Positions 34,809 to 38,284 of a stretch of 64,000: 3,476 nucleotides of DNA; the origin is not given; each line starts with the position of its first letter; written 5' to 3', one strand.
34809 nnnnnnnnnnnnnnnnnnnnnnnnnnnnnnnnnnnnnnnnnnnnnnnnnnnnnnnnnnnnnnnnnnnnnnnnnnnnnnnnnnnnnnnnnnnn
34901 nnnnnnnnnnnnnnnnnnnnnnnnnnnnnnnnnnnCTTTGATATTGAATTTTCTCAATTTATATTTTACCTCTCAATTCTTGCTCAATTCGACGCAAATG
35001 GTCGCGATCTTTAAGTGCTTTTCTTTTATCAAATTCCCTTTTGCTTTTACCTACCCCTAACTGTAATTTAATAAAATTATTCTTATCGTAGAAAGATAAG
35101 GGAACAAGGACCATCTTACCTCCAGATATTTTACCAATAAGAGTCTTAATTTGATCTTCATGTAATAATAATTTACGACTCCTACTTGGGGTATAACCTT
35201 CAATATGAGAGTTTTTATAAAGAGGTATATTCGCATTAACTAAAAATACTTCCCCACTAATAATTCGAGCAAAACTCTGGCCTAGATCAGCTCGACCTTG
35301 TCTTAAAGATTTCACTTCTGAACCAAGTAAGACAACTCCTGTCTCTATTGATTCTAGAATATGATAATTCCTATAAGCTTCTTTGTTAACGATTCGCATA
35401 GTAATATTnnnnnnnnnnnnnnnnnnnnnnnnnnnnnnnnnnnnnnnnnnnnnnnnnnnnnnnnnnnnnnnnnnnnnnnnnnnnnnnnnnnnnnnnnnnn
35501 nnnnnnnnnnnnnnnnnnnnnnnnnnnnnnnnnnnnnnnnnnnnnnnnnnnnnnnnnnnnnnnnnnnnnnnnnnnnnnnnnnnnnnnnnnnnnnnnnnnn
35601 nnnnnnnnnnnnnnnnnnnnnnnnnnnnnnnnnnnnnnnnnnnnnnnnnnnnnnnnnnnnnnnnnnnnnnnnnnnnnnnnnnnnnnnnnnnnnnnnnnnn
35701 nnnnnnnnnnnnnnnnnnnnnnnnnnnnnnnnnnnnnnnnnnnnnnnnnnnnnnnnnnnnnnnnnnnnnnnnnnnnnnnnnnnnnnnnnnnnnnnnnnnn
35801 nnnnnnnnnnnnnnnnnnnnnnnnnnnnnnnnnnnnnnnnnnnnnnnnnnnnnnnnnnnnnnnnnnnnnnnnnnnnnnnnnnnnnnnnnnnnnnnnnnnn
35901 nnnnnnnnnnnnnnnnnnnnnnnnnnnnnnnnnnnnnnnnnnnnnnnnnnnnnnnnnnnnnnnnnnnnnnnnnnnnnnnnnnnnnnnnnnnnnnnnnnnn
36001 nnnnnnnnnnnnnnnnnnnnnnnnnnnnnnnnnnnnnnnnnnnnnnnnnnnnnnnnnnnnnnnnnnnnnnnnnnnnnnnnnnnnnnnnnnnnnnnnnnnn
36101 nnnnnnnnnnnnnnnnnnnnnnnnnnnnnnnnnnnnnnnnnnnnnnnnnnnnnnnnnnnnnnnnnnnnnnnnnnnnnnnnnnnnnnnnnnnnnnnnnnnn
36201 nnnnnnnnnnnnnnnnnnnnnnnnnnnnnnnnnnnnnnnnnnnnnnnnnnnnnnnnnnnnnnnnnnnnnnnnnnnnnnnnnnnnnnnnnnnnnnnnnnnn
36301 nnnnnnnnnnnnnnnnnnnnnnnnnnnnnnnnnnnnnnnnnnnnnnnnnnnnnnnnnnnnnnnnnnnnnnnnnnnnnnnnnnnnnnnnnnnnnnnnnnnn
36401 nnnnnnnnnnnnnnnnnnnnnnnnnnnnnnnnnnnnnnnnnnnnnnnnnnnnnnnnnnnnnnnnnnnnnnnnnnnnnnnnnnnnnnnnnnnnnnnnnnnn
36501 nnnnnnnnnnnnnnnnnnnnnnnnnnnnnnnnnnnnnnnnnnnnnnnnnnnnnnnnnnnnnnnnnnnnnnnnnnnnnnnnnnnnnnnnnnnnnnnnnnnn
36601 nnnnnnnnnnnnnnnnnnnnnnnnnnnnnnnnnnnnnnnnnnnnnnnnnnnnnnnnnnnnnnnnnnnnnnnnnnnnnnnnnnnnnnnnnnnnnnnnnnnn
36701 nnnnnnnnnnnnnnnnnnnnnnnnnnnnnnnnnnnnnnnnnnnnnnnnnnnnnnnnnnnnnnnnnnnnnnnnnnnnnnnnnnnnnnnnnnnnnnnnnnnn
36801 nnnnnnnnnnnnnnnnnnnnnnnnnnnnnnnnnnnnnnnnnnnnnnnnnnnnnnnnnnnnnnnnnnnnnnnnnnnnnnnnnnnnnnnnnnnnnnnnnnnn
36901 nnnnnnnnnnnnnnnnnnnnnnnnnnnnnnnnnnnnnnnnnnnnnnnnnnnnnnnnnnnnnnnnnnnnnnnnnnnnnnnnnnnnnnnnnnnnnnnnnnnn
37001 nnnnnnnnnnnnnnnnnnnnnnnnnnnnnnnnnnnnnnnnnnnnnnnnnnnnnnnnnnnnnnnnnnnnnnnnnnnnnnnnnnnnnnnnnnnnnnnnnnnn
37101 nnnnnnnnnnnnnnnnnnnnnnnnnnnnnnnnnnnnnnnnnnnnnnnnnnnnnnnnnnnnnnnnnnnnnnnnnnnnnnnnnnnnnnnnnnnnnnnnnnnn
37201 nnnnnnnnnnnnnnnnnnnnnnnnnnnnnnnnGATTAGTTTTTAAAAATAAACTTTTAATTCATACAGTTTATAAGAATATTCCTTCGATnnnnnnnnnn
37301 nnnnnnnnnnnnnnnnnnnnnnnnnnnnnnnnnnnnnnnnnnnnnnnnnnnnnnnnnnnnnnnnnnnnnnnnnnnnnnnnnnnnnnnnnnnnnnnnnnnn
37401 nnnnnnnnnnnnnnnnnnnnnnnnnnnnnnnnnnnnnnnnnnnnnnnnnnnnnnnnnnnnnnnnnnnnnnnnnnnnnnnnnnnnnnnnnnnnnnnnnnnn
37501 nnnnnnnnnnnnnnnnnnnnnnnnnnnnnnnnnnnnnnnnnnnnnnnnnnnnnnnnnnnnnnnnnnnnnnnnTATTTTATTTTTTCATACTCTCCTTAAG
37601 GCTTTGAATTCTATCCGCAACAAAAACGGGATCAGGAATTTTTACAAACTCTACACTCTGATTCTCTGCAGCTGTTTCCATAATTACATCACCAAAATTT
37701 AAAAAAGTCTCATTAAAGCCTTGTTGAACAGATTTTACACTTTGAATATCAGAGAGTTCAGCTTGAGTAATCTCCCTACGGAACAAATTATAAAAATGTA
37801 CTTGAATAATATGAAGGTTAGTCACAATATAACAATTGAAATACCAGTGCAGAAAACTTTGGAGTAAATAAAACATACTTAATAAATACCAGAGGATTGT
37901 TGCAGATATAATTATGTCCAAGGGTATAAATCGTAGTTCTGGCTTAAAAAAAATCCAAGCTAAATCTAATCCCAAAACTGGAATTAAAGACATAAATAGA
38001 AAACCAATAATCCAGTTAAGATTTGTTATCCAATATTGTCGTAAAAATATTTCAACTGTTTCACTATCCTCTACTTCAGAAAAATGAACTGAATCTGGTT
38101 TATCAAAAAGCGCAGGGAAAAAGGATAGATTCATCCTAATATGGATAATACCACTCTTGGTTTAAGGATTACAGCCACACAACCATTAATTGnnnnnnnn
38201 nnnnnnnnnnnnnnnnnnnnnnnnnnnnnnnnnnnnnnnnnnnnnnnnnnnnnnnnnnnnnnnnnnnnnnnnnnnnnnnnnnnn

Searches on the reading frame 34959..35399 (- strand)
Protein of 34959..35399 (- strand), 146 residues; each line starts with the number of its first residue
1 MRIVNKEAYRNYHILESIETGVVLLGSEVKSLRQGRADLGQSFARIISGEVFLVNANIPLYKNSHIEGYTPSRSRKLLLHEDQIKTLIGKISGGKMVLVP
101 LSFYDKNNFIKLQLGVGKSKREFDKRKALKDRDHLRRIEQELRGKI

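Call 65: search_protein_families(library=pfam, proteins=[window:34959-35399:-], max_evalue=0.001)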
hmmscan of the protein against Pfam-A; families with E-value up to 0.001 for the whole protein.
window:34959-35399:- (146 aa): 1 family
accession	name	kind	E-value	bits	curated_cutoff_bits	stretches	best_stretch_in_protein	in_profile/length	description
PF01668.23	SmpB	-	3.6e-44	150.6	27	1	4-143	3-142/143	SmpB protein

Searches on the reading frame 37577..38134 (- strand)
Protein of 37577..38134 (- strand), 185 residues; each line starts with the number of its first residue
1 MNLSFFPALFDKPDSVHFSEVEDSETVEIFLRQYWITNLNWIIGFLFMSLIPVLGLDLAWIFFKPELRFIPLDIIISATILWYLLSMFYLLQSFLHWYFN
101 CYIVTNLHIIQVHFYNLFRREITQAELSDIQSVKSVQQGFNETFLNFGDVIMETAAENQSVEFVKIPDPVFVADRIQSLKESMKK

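Call 65: search_protein_families(library=pfam, proteins=[window:37577-38134:-], max_evalue=0.001)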
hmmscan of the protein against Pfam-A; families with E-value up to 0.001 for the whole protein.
window:37577-38134:- (185 aa): 1 family
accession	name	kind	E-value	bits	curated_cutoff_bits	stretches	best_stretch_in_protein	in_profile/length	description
PF03703.20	bPH_2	-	1.6e-05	25.5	22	1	99-176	3-78/78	Bacterial PH domain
